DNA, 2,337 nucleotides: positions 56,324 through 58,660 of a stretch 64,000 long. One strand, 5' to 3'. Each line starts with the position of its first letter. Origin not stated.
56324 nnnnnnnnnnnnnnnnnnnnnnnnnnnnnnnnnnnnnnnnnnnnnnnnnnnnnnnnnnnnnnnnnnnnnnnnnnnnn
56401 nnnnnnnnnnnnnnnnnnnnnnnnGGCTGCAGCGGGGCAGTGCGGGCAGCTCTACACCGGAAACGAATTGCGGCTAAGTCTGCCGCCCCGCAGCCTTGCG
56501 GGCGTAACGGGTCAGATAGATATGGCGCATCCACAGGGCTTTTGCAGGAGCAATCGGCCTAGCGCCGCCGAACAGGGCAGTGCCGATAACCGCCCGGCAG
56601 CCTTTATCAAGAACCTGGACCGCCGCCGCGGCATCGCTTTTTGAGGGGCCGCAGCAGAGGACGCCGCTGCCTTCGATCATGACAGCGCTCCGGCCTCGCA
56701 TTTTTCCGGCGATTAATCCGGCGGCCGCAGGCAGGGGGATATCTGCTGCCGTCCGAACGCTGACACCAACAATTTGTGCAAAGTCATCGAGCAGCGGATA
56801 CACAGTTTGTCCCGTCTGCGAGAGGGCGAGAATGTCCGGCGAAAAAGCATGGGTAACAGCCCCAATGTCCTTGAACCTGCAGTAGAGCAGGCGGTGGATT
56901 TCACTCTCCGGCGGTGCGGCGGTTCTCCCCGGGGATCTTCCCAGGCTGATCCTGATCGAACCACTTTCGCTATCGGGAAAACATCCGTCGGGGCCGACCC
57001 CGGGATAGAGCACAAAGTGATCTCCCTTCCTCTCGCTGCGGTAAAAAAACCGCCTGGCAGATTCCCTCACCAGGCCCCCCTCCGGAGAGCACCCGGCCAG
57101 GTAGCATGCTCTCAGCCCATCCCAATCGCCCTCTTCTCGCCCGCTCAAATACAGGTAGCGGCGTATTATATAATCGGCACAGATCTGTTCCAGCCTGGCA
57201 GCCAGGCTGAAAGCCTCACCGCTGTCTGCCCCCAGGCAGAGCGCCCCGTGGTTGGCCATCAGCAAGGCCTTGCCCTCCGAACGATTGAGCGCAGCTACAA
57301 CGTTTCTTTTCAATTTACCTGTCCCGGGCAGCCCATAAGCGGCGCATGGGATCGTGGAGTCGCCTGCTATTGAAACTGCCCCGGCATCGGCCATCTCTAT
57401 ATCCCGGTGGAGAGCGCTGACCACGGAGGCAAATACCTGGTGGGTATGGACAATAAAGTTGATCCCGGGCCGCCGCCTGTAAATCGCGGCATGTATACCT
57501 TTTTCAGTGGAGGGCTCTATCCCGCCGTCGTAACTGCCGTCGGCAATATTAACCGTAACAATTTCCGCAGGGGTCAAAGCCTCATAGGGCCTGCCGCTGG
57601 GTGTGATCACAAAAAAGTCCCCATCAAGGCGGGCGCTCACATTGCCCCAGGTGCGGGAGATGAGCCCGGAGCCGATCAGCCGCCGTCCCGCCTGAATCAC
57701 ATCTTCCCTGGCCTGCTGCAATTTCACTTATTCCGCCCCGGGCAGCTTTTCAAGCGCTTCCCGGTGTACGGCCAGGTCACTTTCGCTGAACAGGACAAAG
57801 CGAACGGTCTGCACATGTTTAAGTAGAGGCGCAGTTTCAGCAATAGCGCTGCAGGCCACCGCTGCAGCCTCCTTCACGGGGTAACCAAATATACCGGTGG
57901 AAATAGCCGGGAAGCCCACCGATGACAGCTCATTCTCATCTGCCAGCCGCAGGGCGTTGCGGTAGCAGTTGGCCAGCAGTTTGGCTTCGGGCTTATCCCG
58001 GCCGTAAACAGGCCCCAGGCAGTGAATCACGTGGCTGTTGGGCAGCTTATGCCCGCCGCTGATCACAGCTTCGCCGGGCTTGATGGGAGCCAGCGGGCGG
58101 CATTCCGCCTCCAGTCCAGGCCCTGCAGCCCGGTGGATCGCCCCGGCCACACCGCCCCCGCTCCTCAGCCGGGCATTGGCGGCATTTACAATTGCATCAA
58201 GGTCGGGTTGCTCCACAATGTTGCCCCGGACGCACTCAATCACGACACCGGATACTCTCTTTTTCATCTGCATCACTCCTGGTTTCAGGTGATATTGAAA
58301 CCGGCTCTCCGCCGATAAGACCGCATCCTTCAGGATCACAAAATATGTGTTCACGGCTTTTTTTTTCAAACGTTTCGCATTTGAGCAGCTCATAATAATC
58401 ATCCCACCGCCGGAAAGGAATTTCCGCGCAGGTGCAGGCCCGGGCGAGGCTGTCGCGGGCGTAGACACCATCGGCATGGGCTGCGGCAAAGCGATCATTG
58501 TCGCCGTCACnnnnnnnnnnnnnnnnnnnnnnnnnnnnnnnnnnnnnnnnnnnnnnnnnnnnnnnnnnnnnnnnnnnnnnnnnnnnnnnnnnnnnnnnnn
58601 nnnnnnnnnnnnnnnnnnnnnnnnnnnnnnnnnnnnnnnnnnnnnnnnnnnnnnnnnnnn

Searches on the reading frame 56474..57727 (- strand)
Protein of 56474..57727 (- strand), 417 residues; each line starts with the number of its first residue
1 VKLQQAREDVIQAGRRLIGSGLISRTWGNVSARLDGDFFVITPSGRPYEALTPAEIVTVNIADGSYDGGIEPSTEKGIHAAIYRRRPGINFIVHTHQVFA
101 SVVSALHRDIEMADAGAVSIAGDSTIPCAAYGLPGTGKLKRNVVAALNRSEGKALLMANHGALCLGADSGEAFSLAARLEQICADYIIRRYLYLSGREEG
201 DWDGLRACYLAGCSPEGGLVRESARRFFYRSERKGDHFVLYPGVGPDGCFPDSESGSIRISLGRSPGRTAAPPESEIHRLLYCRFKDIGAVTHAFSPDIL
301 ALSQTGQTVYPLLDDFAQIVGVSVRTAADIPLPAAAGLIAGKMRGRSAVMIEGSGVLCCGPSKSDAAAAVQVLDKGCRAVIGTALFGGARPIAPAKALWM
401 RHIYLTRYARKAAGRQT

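Call 3: search_protein_families(library=pfam, proteins=[window:56474-57727:-], max_evalue=0.01)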
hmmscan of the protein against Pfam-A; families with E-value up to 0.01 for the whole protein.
window:56474-57727:- (417 aa): 1 family
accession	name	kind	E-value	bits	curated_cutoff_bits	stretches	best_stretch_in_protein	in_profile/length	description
PF00596.27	Aldolase_II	-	3.1e-59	200.4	22.2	2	8-185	1-181/183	Class II Aldolase and Adducin N-terminal domain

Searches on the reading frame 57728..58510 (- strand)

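Call 3: search_protein_families(library=pfam, proteins=[window:57728-58510:-], max_evalue=0.01)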
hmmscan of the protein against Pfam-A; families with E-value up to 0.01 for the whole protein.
window:57728-58510:- (260 aa): 1 family
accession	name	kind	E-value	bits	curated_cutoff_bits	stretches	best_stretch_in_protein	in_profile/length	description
PF01661.27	Macro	-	1.3e-40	138.5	22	1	108-219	1-118/118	Macro domain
